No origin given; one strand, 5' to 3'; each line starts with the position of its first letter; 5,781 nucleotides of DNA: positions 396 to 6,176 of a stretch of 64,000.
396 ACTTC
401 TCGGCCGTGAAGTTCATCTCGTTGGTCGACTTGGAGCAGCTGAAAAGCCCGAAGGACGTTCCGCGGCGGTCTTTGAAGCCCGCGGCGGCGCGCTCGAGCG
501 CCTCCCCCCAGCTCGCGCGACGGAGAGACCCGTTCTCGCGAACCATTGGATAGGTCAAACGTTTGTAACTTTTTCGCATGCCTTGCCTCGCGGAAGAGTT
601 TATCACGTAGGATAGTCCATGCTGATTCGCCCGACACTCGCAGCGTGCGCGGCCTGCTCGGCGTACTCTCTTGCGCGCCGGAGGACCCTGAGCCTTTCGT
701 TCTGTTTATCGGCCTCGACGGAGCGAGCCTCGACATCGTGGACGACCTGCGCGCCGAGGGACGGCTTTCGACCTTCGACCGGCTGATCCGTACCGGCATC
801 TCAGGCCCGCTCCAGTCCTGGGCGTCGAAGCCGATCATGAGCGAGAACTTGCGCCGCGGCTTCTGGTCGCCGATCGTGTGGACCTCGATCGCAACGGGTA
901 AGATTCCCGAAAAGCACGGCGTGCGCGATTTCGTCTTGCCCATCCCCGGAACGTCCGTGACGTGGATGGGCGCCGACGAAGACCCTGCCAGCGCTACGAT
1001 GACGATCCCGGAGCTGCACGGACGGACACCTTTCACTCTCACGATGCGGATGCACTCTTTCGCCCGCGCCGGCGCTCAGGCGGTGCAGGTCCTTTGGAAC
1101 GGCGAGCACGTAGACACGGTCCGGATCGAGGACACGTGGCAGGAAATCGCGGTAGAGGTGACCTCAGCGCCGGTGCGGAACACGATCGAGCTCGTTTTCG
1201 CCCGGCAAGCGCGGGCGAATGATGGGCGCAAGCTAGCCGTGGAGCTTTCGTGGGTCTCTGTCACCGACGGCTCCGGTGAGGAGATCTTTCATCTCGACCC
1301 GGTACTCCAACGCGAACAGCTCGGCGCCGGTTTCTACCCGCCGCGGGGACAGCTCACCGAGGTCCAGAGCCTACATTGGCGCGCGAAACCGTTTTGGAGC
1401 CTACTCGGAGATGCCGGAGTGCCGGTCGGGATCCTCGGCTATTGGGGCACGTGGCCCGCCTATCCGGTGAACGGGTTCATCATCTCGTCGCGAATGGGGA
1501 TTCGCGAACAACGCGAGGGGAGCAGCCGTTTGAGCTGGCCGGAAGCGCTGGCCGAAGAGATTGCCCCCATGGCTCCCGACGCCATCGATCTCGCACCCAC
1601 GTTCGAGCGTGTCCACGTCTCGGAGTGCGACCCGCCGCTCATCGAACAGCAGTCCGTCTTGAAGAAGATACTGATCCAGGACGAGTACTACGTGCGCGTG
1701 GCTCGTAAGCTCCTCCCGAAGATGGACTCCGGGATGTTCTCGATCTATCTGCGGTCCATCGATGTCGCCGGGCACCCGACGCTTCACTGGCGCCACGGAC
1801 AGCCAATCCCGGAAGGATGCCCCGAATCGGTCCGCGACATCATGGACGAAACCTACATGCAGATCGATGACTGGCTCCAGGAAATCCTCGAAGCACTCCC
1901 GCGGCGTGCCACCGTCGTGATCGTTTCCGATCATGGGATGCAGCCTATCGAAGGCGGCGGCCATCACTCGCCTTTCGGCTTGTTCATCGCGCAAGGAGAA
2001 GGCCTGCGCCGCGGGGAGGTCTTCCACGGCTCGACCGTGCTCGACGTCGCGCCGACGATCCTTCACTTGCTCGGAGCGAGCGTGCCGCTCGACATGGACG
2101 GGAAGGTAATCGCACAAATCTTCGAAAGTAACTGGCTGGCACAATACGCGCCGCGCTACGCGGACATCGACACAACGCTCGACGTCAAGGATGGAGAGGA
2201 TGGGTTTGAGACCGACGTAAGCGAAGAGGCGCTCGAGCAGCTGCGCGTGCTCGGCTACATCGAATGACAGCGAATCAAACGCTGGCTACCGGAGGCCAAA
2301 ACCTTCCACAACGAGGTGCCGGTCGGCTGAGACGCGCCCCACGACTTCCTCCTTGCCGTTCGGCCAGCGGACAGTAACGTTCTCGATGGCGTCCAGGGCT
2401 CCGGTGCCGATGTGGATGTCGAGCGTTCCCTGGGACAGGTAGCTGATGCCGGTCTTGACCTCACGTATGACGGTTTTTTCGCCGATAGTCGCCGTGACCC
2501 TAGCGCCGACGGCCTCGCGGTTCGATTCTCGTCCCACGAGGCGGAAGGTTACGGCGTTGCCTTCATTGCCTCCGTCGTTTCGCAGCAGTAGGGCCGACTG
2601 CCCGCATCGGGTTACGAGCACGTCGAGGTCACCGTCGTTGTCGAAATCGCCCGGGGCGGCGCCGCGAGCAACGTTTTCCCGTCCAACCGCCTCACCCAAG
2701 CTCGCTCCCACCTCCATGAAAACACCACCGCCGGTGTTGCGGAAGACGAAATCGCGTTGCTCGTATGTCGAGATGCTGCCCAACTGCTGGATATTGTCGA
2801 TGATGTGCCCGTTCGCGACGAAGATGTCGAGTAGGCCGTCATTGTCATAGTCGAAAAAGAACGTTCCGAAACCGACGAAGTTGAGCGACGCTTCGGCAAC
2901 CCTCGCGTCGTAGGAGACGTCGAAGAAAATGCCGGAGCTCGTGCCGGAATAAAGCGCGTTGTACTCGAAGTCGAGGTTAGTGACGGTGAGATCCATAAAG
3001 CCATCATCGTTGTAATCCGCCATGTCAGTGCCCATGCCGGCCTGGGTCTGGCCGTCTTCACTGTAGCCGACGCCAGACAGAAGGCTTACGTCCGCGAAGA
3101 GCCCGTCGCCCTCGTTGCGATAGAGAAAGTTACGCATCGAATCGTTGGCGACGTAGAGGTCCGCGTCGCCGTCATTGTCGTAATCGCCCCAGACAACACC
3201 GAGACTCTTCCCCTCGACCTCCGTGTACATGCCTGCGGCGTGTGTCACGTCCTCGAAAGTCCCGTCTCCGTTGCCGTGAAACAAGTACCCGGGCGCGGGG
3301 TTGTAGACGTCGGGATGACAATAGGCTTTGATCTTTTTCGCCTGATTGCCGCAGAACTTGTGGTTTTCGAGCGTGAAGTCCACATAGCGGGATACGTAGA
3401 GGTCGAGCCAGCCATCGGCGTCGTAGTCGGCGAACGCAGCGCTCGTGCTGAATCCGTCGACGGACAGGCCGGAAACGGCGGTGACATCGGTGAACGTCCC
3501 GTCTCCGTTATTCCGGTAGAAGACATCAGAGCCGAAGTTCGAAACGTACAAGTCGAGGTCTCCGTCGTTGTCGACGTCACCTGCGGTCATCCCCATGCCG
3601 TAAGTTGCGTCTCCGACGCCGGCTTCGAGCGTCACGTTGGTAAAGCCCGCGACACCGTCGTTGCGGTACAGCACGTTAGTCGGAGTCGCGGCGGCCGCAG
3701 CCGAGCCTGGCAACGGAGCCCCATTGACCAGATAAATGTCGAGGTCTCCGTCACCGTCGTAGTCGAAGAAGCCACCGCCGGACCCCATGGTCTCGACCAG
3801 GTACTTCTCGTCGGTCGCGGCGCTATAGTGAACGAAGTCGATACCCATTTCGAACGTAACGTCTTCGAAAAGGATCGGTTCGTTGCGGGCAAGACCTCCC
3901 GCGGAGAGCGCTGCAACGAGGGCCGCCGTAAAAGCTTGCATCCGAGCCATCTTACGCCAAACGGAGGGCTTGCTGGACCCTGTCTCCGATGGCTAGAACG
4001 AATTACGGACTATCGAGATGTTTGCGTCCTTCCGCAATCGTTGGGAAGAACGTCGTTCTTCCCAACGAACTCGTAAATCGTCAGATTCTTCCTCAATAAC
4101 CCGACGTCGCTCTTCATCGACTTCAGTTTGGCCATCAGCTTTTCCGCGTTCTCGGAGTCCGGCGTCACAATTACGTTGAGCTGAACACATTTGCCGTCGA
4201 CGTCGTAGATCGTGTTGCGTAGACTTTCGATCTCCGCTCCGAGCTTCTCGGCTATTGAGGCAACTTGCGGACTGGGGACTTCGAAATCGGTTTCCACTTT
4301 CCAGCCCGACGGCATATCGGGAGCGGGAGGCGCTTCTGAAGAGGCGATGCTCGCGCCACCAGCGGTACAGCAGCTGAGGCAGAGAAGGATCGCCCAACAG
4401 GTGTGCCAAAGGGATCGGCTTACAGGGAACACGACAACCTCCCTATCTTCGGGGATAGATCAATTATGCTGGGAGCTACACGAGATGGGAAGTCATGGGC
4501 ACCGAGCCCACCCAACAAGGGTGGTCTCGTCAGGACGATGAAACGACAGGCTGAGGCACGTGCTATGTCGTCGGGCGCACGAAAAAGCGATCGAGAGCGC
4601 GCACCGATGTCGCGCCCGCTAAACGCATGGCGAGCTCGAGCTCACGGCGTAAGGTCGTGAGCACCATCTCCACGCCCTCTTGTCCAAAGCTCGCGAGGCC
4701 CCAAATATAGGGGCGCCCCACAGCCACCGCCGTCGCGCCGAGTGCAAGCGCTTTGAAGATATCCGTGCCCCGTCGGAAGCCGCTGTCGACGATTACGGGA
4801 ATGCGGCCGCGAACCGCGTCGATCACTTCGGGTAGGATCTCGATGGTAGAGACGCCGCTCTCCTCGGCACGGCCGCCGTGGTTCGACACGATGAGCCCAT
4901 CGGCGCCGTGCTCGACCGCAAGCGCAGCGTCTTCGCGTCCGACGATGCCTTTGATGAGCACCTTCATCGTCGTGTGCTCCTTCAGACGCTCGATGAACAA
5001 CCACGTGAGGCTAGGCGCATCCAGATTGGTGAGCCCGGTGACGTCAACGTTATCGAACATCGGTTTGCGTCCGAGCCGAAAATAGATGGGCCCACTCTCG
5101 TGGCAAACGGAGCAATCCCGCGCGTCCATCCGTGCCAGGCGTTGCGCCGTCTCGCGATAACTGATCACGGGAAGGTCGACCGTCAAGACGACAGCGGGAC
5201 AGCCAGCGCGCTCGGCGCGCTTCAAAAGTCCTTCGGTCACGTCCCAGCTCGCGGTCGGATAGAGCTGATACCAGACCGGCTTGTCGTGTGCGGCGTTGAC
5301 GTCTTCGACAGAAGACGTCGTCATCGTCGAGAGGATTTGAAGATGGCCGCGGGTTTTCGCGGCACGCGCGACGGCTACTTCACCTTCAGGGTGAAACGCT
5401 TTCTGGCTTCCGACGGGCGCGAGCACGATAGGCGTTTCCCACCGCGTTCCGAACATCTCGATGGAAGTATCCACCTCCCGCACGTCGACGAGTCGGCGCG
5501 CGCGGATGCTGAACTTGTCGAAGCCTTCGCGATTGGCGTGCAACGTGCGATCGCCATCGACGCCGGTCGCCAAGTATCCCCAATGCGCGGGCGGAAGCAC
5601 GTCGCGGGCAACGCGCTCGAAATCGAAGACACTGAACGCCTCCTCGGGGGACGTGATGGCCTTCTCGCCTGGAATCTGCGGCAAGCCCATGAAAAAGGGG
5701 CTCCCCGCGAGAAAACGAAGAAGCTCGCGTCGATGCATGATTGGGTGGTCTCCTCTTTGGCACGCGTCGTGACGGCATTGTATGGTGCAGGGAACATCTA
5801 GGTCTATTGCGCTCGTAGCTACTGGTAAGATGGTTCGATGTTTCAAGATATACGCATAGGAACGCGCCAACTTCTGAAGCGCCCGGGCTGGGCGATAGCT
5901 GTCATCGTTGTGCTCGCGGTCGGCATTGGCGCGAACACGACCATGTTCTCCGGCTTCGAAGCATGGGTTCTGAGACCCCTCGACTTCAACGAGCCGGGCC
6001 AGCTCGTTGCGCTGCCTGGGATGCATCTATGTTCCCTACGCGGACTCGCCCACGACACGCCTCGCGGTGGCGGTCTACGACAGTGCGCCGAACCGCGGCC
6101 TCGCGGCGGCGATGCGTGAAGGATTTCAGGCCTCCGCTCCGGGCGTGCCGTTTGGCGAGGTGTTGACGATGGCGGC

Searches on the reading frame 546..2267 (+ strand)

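Call 7: search_protein_families(library=pfam, proteins=[window:546-2267:+], max_evalue=0.001)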
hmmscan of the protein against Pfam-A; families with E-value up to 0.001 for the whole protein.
window:546-2267:+ (573 aa): 1 family
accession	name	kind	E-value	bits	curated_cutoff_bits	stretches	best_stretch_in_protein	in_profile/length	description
PF01663.27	Phosphodiest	-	3.7e-20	73.2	23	2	276-469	86-225/342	Type I phosphodiesterase / nucleotide pyrophosphatase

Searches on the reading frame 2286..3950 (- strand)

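Call 7: search_protein_families(library=pfam, proteins=[window:2286-3950:-], max_evalue=0.001)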
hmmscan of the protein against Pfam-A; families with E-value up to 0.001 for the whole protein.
window:2286-3950:- (554 aa): 3 families
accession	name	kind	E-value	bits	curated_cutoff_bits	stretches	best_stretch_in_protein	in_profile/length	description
PF13517.12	FG-GAP_3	-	8.1e-47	158.1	26.9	6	125-186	1-61/61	FG-GAP-like repeat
PF07593.17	UnbV_ASPIC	-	4.4e-16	59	23.4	1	480-546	1-67/68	ASPIC and UnbV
PF01839.29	FG-GAP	-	7.2e-13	48.6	22.1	0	252-270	5-23/37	FG-GAP repeat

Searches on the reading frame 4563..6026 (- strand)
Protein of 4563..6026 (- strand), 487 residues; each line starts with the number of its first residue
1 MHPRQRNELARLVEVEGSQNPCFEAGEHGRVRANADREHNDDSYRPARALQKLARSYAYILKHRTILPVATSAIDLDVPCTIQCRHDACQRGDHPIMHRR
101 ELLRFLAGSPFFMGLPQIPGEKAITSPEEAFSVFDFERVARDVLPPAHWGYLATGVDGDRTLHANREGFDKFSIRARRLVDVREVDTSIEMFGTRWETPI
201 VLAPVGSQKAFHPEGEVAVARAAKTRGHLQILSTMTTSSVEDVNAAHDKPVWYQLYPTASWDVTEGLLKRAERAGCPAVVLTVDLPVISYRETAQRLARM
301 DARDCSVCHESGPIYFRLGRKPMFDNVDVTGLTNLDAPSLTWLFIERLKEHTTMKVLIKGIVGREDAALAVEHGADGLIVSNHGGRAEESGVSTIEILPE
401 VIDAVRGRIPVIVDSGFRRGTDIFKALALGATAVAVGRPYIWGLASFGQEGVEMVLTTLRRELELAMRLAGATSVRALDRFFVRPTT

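Call 7: search_protein_families(library=pfam, proteins=[window:4563-6026:-], max_evalue=0.001)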
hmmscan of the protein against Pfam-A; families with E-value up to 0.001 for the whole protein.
window:4563-6026:- (487 aa): 4 families
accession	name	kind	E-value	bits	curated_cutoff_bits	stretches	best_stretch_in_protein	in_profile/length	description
PF01070.24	FMN_dh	-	8.4e-115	384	24.9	1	140-483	1-348/350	FMN-dependent dehydrogenase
PF03060.21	NMO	-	6.5e-09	36.1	28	1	349-441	131-226/331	Nitronate monooxygenase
PF00478.31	IMPDH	-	4.9e-05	22.9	25.6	1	345-438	136-237/345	IMP dehydrogenase / GMP reductase domain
PF05690.20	ThiG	-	6.7e-05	22.8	23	0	390-436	159-203/247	Thiazole biosynthesis protein ThiG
